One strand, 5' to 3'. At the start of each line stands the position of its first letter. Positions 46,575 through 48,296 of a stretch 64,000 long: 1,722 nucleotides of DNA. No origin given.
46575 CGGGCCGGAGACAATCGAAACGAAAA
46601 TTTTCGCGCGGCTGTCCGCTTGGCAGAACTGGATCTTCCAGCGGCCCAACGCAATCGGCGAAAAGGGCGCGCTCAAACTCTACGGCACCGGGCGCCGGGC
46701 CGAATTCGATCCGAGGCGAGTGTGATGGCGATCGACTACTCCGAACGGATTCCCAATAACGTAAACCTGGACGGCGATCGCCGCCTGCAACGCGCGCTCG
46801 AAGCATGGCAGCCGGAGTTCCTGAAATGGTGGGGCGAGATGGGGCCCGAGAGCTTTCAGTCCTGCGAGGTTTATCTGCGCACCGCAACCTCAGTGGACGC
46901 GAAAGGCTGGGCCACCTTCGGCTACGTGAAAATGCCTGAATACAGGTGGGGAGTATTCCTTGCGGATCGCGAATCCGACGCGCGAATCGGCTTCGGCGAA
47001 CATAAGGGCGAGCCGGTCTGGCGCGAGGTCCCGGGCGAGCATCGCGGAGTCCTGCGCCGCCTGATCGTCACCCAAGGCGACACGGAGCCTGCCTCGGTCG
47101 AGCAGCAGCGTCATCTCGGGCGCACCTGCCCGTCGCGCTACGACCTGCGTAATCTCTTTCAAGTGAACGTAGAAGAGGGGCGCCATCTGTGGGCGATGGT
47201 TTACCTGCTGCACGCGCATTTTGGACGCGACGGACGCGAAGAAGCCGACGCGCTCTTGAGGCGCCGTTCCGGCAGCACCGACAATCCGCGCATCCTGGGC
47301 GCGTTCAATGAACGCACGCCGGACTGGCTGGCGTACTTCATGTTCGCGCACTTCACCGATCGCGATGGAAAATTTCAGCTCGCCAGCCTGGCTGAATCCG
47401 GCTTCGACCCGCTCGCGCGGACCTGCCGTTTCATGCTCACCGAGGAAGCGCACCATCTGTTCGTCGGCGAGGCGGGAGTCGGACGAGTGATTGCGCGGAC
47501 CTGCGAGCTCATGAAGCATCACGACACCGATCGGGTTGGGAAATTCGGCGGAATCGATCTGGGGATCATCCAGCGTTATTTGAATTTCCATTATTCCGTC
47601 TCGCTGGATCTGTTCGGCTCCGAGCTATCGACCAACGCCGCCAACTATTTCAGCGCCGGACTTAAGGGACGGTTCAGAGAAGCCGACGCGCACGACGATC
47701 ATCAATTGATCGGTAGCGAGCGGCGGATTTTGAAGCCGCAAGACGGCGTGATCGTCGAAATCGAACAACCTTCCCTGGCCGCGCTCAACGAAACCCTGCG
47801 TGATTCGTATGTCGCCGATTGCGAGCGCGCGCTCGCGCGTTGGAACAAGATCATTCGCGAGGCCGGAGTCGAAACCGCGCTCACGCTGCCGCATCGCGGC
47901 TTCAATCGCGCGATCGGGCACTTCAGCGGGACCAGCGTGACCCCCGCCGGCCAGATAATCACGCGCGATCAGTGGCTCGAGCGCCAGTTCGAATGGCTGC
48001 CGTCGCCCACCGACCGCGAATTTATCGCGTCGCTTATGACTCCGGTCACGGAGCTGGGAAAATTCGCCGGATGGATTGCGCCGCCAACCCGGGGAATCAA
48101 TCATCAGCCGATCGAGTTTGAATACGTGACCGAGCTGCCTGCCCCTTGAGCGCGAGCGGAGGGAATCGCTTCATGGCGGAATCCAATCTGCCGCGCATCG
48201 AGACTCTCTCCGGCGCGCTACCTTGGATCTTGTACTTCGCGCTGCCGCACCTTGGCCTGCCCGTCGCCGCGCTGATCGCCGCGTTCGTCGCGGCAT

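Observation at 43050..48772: Orphan boxC-boxB pair (aerobic benzoyl-CoA epoxide pathway), tightly coupled to a GH5 glycosidase upstream and an unknown membrane protein downstream, with no boxA or benzoate-CoA ligase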

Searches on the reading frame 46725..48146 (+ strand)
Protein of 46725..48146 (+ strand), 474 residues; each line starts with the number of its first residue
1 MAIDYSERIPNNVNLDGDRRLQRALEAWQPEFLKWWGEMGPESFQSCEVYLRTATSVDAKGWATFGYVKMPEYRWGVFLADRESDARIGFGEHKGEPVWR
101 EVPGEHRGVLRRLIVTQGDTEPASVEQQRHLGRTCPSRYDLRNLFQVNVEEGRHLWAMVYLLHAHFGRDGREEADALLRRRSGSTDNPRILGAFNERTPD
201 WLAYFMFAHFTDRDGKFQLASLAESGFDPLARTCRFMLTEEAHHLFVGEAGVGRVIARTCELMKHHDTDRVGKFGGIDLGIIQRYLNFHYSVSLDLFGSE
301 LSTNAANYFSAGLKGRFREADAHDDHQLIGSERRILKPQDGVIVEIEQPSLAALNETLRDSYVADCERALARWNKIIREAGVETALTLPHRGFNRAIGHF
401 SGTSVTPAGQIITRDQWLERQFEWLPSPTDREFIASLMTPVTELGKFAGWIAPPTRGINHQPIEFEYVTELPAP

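Call 7: search_protein_families(library=pfam, proteins=[window:46725-48146:+], max_evalue=0.01)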
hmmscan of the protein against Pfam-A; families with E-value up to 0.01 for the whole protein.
window:46725-48146:+ (474 aa): 1 family
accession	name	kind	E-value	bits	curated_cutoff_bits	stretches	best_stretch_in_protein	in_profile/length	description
PF05138.18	PaaA_PaaC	-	0.004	16.8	28.5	0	159-251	66-155/263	Phenylacetic acid catabolic protein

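Call 8: search_protein_families(library=ncbifam, proteins=[window:46725-48146:+], max_evalue=0.01)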
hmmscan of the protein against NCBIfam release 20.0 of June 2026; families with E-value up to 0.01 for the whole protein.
window:46725-48146:+ (474 aa): 1 family
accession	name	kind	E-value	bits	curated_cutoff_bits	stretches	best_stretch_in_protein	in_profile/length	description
TIGR03225.1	benzo_boxB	equivalog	2.4e-242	804.8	499.1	1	3-468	1-469/471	benzoyl-CoA 2,3-epoxidase subunit BoxB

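Call 12: find_encoding_contigs(protein=window:46725-48146:+, flank=10000, max_places=10)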
Protein window:46725-48146:+ (474 aa): no gene with exactly this product is on record in the collection.

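Call 13: find_homologous_proteins(query=window:46725-48146:+, max_evalue=1e-20)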
Query window:46725-48146:+ (474 aa): 8000 proteins with E <= 1e-20 among 8000 candidates; the best 120 are listed.
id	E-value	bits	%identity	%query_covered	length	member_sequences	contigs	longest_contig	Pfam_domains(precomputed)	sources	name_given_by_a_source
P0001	8.2e-298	1006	90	100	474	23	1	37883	-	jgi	jgi:benzoyl-CoA 2,3-epoxidase subunit B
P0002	2.0e-295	998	90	100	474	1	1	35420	-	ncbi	ncbi:MAG: benzoyl-CoA 2,3-epoxidase subunit BoxB [Candidatus Binataceae bacterium]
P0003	1.7e-294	995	89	99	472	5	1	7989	-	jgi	-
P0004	9.4e-289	976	87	100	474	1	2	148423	-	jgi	jgi:benzoyl-CoA 2,3-dioxygenase component B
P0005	5.8e-283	957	84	100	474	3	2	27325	-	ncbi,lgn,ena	-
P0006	5.5e-279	944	84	100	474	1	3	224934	-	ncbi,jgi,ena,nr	ncbi:MAG TPA: benzoyl-CoA 2,3-epoxidase subunit BoxB [Candidatus Binataceae bacterium]|nr:benzoyl-Co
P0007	4.7e-269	911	81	100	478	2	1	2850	-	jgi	jgi:benzoyl-CoA 2,3-dioxygenase component B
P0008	8.9e-269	910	81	100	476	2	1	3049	-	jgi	jgi:benzoyl-CoA 2,3-epoxidase subunit B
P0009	1.6e-268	910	81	100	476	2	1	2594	-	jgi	jgi:benzoyl-CoA 2,3-epoxidase subunit B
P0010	2.7e-268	909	79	100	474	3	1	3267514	-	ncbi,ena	-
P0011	2.7e-268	909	80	100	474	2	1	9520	-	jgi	jgi:benzoyl-CoA 2,3-dioxygenase component B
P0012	3.2e-267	905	80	100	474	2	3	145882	-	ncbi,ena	-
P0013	4.8e-267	905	81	100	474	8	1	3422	-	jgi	jgi:benzoyl-CoA 2,3-dioxygenase component B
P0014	8.4e-267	904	80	100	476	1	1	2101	-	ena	-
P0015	3.3e-266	902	80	100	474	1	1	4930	-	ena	-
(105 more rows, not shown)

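Call 14: find_encoding_contigs(protein=P0010, flank=10000, max_places=3)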
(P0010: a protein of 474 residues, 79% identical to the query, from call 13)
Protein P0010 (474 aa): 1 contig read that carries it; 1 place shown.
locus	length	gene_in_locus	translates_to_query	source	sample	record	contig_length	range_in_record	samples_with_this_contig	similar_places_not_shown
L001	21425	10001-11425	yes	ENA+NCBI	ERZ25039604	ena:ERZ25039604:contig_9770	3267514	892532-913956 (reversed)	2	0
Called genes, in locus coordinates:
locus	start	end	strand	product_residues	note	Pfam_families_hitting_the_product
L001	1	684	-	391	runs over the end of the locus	PF00067:p450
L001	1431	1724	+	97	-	-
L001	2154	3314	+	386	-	PF00144:Beta-lactamase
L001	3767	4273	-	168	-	-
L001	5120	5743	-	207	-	PF01323:DSBA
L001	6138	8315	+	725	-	PF02922:CBM_48, PF00128:Alpha-amylase (weak), PF21331:Isoamylase_C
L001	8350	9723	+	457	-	PF00378:ECH_1, PF16113:ECH_2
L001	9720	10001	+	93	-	-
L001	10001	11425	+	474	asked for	-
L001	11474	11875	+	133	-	PF00376:MerR, PF13411:MerR_1, PF09278:MerR-DNA-bind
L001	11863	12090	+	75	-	PF00462:Glutaredoxin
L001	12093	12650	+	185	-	-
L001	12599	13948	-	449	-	PF09594:GT87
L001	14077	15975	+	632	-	-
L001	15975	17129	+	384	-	PF13387:Lnb_N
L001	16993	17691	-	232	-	PF06912:DUF1275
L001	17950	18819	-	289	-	PF01557:FAA_hydrolase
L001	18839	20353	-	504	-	PF11794:HpaB_N, PF03241:HpaB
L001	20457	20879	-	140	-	PF01042:Ribonuc_L-PSP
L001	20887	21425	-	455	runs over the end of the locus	PF01979:Amidohydro_1, PF07969:Amidohydro_3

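Call 15: find_encoding_contigs(protein=P0006, flank=10000, max_places=3)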
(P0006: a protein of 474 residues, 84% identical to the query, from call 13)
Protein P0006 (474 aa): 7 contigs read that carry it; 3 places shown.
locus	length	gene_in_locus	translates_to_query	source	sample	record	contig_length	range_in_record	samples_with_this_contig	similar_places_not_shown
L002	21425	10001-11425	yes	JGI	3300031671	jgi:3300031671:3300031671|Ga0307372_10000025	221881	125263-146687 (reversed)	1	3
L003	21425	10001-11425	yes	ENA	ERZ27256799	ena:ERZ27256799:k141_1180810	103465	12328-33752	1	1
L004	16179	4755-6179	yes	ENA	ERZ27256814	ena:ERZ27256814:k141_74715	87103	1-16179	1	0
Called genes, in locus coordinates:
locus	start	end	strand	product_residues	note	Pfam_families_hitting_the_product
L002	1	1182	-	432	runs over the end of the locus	PF07992:Pyr_redox_2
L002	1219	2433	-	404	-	PF02771:Acyl-CoA_dh_N, PF02770:Acyl-CoA_dh_M, PF00441:Acyl-CoA_dh_1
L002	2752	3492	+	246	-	PF06314:ADC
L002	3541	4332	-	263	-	PF00106:adh_short, PF08659:KR (weak), PF13561:adh_short_C2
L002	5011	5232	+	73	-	-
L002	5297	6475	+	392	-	PF05940:NnrS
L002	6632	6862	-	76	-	-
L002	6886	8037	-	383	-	PF02515:CoA_transf_3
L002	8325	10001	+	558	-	PF00378:ECH_1, PF16113:ECH_2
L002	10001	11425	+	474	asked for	-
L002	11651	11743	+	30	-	PF09604:Potass_KdpF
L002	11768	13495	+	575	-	PF03814:KdpA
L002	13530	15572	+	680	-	PF00122:E1-E2_ATPase, PF00702:Hydrolase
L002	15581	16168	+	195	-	PF02669:KdpC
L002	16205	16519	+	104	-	-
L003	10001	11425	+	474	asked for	-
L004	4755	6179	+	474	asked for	-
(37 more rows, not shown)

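Call 16: find_encoding_contigs(protein=P0001, flank=10000, max_places=3)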
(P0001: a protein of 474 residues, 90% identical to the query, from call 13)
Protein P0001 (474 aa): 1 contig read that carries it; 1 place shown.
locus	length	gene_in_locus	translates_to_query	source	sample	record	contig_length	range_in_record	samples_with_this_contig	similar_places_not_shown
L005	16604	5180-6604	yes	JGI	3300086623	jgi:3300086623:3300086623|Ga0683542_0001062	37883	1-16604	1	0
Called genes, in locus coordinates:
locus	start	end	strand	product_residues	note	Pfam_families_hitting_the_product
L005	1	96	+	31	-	?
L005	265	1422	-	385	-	PF02515:CoA_transf_3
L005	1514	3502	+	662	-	PF00150:Cellulase, PF18564:Glyco_hydro_5_C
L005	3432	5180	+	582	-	PF00378:ECH_1, PF16113:ECH_2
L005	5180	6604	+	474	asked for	-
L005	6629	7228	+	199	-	-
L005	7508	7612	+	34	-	PF09604:Potass_KdpF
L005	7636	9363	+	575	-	PF03814:KdpA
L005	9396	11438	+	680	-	PF00122:E1-E2_ATPase, PF00702:Hydrolase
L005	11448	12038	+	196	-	PF02669:KdpC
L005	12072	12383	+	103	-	-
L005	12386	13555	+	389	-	PF00582:Usp (faint), PF02702:KdpD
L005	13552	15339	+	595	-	PF00989:PAS, PF08448:PAS_4, PF13426:PAS_9 (faint), PF00512:HisKA, PF02518:HATPase_c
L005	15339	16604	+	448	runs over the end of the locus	PF00072:Response_reg, PF00158:Sigma54_activat, PF14532:Sigma54_activ_2, PF07724:AAA_2 (faint), PF07728:AAA_5, PF25601:AAA_lid_14, PF02954:HTH_8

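Call 18: find_related_loci(query=window:46725-48146:+, collection=genome_contigs, flank=10000)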
Query window:46725-48146:+ (474 aa) in genome_contigs; peptide patterns used: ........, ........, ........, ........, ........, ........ (x = any residue, [..] = any of these).
320 stretches matched a pattern; 210 encode a relative of the query (tblastn E <= 1e-3); the best 80 are kept; 80 distinct loci.
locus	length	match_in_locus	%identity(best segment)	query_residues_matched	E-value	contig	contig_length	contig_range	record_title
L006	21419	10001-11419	91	1-473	0e+0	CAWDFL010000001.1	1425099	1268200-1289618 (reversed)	MAG: uncultured delta proteobacterium isolate MFD06092.bin.1.174 genome assembly, contig: contig_10576, whole genome sho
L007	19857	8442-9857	91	1-472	0e+0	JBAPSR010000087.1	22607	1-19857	MAG: Candidatus Binataceae bacterium isolate MFD01145_ilm_asm_bin37 k127_161231, whole genome shotgun sequence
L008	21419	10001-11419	90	1-473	0e+0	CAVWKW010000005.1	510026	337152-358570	MAG: uncultured delta proteobacterium isolate MFD04434.bin.1.117 genome assembly, contig: contig_54266, whole genome sho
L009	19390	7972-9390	88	1-473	0e+0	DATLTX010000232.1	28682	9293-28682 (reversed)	MAG TPA_asm: Candidatus Binataceae bacterium isolate SMAG_U13968 k141_855010, whole genome shotgun sequence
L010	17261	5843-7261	89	1-473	0e+0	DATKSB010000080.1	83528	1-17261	MAG TPA_asm: Candidatus Binataceae bacterium isolate SMAG_U14043 k141_333819, whole genome shotgun sequence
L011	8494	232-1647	84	1-472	0e+0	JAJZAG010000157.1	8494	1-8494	MAG: Deltaproteobacteria bacterium isolate FK5.bin86 NODE_13872_length_8494_cov_1.448070, whole genome shotgun sequence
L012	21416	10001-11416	81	1-472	0e+0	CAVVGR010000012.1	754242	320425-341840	MAG: uncultured delta proteobacterium isolate MFD01716.bin.2.12 genome assembly, contig: contig_6038, whole genome shotg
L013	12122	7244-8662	80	1-473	0e+0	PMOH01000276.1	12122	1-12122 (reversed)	MAG: Deltaproteobacteria bacterium isolate palsa_1089 73.20110600_P1M.15_contig_191, whole genome shotgun sequence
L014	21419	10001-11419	80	1-473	0e+0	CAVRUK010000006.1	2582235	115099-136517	MAG: uncultured delta proteobacterium isolate MFD02248.bin.1.51 genome assembly, contig: contig_9513, whole genome shotg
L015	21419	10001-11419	79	1-473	0e+0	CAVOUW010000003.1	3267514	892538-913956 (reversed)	MAG: uncultured delta proteobacterium isolate MFD10064.bin.1.24 genome assembly, contig: contig_9770, whole genome shotg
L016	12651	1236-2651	80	1-472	0e+0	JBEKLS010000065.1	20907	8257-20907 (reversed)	MAG: Candidatus Binatus sp. isolate SPRUCE 376 SPRUCE_376_65, whole genome shotgun sequence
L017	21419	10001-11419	79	1-473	0e+0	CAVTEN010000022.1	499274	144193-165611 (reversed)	MAG: uncultured delta proteobacterium isolate MFD00964.bin.2.270 genome assembly, contig: contig_32, whole genome shotgu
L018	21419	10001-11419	79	1-473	0e+0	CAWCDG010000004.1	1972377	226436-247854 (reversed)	MAG: uncultured delta proteobacterium isolate MFD09286.bin.2.99 genome assembly, contig: contig_22845, whole genome shot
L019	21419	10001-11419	79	1-473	0e+0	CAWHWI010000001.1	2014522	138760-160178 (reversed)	MAG: uncultured delta proteobacterium isolate MFD04463.bin.1.219 genome assembly, contig: contig_17539, whole genome sho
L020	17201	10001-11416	80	1-472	0e+0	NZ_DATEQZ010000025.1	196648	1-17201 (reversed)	MAG: Candidatus Binatus sp. isolate SMAG_U9060 k141_659843, whole genome shotgun sequence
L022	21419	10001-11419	78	1-473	0e+0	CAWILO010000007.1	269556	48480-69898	MAG: uncultured delta proteobacterium isolate MFD03346.bin.1.66 genome assembly, contig: contig_19561, whole genome shot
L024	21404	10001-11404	79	1-468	0e+0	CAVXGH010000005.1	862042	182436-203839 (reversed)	MAG: uncultured delta proteobacterium isolate MFD05512.bin.1.184 genome assembly, contig: contig_19330, whole genome sho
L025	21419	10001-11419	79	1-473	0e+0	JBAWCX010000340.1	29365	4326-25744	MAG: Candidatus Binatus sp. isolate MFD09556_ilm_asm_bin15 k127_140644, whole genome shotgun sequence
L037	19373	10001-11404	72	1-468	0e+0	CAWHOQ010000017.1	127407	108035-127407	MAG: uncultured proteobacterium isolate MFD01213.bin.2.170 genome assembly, contig: contig_35794, whole genome shotgun s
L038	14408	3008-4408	70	2-468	0e+0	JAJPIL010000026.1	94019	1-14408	MAG: Proteobacteria bacterium isolate Centralia_MAG_33 k107_10039766, whole genome shotgun sequence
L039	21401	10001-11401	70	2-468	0e+0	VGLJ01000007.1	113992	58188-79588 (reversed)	MAG: Candidatus Rokuibacteriota bacterium isolate M_DeepCast_50m_m1_133 M_DeepCast_50m_m1_133_Ga0194121_10000161, whole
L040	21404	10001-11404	69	1-468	0e+0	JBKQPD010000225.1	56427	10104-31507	MAG: Candidatus Binataceae bacterium isolate LAWAr2D2E2F__bin_98 LAWAr2D2E2F_000000248305, whole genome shotgun sequence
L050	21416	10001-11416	68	1-468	0e+0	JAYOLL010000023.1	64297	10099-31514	MAG: Rhodospirillales bacterium isolate 139571_S172_metabat_bins_sspec.tsv.033 NODE_340_length_64297_cov_10.440039, whol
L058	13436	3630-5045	65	1-468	0e+0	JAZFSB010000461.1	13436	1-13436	MAG: Alphaproteobacteria bacterium isolate BS1bin.27 BS1bin.27_461, whole genome shotgun sequence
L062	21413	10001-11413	65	1-468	0e+0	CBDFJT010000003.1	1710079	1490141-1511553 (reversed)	MAG: Dehalococcoidia bacterium isolate c482fa45-09e8-4a64-81e5-d6065e0be6af genome assembly, contig: contig_3, whole gen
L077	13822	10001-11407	64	3-468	0e+0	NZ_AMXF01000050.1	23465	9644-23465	Thauera phenylacetica B4P Cont50, whole genome shotgun sequence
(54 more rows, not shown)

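Call 20: search_protein_families(library=ncbifam, proteins=[L077:11445-12692:+, L077:8262-9938:+, L077:5703-7448:+, L077:12816-13682:-], max_evalue=1e-10)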
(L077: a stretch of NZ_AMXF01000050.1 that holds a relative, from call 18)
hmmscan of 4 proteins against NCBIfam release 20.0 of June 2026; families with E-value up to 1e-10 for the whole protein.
L077:11445-12692:+ (415 aa): 9 families
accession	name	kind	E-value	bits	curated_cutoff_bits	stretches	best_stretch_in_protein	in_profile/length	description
TIGR03224.1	benzo_boxA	equivalog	1.2e-215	716.1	459.2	1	10-415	1-411/411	benzoyl-CoA 2,3-epoxidase subunit BoxA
NF045929.1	FNRPetHCyano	equivalog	1.4e-66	225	600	1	135-415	117-411/411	ferredoxin--NADP reductase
NF058510.1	bifunc_CpcD_PetH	exception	7.5e-65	219.2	635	1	134-415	112-405/405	bifunctional rod-capping linker CpcD/ferredoxin--NADP reductase PetH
TIGR01931.1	cysJ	equivalog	6.3e-30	104.3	668.15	1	203-394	384-572/597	assimilatory sulfite reductase (NADPH) flavoprotein subunit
NF004859.0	PRK06214.1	equivalog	6.1e-29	101.1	432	1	202-394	325-514/539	sulfite reductase subunit alpha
NF008197.0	PRK10953.1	equivalog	1.5e-23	82.9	838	1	200-386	385-568/601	NADPH-dependent assimilatory sulfite reductase flavoprotein subunit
TIGR01941.1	nqrF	equivalog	1.6e-12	47.1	295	1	201-389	205-391/405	NADH:ubiquinone reductase (Na(+)-transporting) subunit F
TIGR01944.1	rnfB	subfamily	4.6e-12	45.9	68.7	1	5-74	99-169/190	RnfABCDGE type electron transport complex subunit B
NF038196.1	ferrodoxin_EFR1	subfamily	2.1e-11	44.4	75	1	10-68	175-232/242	EFR1 family ferrodoxin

L077:8262-9938:+ (558 aa): 29 families (the best 25 are shown)
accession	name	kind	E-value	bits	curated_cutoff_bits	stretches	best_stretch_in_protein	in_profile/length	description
TIGR03222.1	benzo_boxC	equivalog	4.9e-285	946.5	712.3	1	16-558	1-548/548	2,3-epoxybenzoyl-CoA dihydrolase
NF008363.0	PRK11154.1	equivalog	2.4e-27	95.4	869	1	63-228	34-192/708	fatty acid oxidation complex subunit alpha FadJ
TIGR02441.1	fa_ox_alpha_mit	equivalog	6.6e-23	80.7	964.65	1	57-226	35-197/737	fatty acid oxidation complex subunit alpha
TIGR02440.1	FadJ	equivalog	1.4e-22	79.8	968.45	1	67-246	33-204/699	fatty acid oxidation complex subunit alpha FadJ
NF005802.0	PRK07657.1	equivalog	6.9e-20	71.7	363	1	58-242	26-200/260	enoyl-CoA hydratase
NF005803.0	PRK07658.1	equivalog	2.1e-18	66.7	313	1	67-245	32-200/257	enoyl-CoA hydratase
NF006566.0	PRK09076.1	subfamily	4.5e-17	62.5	286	1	66-239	34-197/260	enoyl-CoA hydratase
NF042430.2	EnCoAhydt_DpgD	equivalog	8.9e-17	61.4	400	1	57-245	18-201/258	enoyl-CoA-hydratase DpgD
TIGR02280.1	PaaB1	equivalog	1.3e-16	60.9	345.15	1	32-250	5-204/256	2-(1,2-epoxy-1,2-dihydrophenyl)acetyl-CoA isomerase PaaG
NF008727.0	PRK11730.1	equivalog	1.7e-16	59.7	870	1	58-235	29-198/717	fatty acid oxidation complex subunit alpha FadB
NF004635.0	PRK05981.1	equivalog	2.8e-15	56.5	351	1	25-245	3-209/266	enoyl-CoA hydratase/isomerase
NF005700.0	PRK07511.1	subfamily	4.1e-15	56.1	274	1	71-248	38-207/260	enoyl-CoA hydratase family protein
NF046063.1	oxepin_alt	equivalog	4.5e-15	55.8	300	1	69-247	33-203/254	oxepin-CoA hydrolase, alternative type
NF006007.0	PRK08138.1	subfamily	9e-15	54.7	355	1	58-242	30-201/261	enoyl-CoA hydratase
NF005699.0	PRK07509.1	equivalog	9.8e-15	54.9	249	1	57-228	25-192/267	crotonase/enoyl-CoA hydratase family protein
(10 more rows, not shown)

L077:5703-7448:+ (581 aa): 0 families

L077:12816-13682:- (288 aa): 0 families

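Call 24: search_protein_families(library=pfam, proteins=[L018:19336-20883:-, L022:7359-8297:+, L001:6138-8315:+, L012:3687-4364:-, L001:14077-15975:+, L014:1816-3021:+, L017:167-1420:-, L022:20294-21181:-, L001:12093-12650:+, L024:11992-13143:+], max_evalue=0.00001)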
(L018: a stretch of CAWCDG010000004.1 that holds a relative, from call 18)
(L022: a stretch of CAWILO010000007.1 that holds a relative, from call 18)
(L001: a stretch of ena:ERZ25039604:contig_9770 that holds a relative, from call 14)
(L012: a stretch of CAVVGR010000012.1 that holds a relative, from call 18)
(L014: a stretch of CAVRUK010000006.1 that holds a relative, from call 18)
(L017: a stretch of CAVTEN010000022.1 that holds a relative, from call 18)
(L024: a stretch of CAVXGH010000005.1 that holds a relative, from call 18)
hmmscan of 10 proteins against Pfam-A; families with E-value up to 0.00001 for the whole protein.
L018:19336-20883:- (515 aa): 2 families
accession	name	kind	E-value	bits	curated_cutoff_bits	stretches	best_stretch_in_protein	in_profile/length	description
PF00501.34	AMP-binding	-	1.1e-69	235.6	29.9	1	6-363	4-380/384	AMP-binding enzyme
PF13193.12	AMP-binding_C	-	5.7e-16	59.6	24.5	1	417-495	1-76/76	AMP-binding enzyme C-terminal domain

L022:7359-8297:+ (312 aa): 5 families
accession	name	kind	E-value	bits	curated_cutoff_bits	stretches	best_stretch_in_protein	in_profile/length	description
PF01202.28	SKI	-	1.8e-29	103.3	22.1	1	146-301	1-155/159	Shikimate kinase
PF01381.28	HTH_3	-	2.5e-11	43.9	23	1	39-93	1-55/55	Helix-turn-helix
PF13560.12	HTH_31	-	3.1e-09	37.4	27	1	35-93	2-61/64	Helix-turn-helix domain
PF13671.12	AAA_33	-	1.7e-07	32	27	1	140-270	2-138/143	AAA domain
PF13238.12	AAA_18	-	6.3e-07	30.3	29.4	1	140-263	1-123/128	AAA domain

L001:6138-8315:+ (725 aa): 2 families
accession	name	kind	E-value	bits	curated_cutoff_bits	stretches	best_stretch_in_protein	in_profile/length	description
PF02922.24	CBM_48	-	6e-19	68.6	22.4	1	15-104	1-83/83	Carbohydrate-binding module 48 (Isoamylase N-terminal domain)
PF00128.31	Alpha-amylase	-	3.4e-13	50.1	22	1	200-285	26-94/446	Alpha amylase, catalytic domain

L012:3687-4364:- (225 aa): 0 families

L001:14077-15975:+ (632 aa): 0 families

L014:1816-3021:+ (401 aa): 1 family
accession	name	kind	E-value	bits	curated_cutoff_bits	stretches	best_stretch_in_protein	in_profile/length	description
PF00144.29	Beta-lactamase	-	4.9e-79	266.3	27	1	40-393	6-326/329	Beta-lactamase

L017:167-1420:- (417 aa): 1 family
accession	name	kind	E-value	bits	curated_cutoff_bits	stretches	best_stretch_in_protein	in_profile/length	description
PF00067.27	p450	-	3.3e-30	105.7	22.8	1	220-388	232-431/462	Cytochrome P450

L022:20294-21181:- (295 aa): 3 families
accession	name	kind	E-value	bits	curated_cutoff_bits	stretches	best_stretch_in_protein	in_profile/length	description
PF00561.26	Abhydrolase_1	-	3.8e-27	96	25.8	1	57-277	2-243/245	alpha/beta hydrolase fold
PF12697.13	Abhydrolase_6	-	7.5e-19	69.7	26.3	1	58-282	1-214/217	Alpha/beta hydrolase family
PF12146.15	Hydrolase_4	-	8.3e-10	38.8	27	1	104-273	61-233/239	Serine aminopeptidase, S33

L001:12093-12650:+ (185 aa): 0 families

L024:11992-13143:+ (384 aa): 1 family
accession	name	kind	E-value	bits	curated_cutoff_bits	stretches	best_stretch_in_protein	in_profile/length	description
PF02515.22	CoA_transf_3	-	8.1e-102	341.5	23.3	1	2-378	1-366/366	CoA-transferase family III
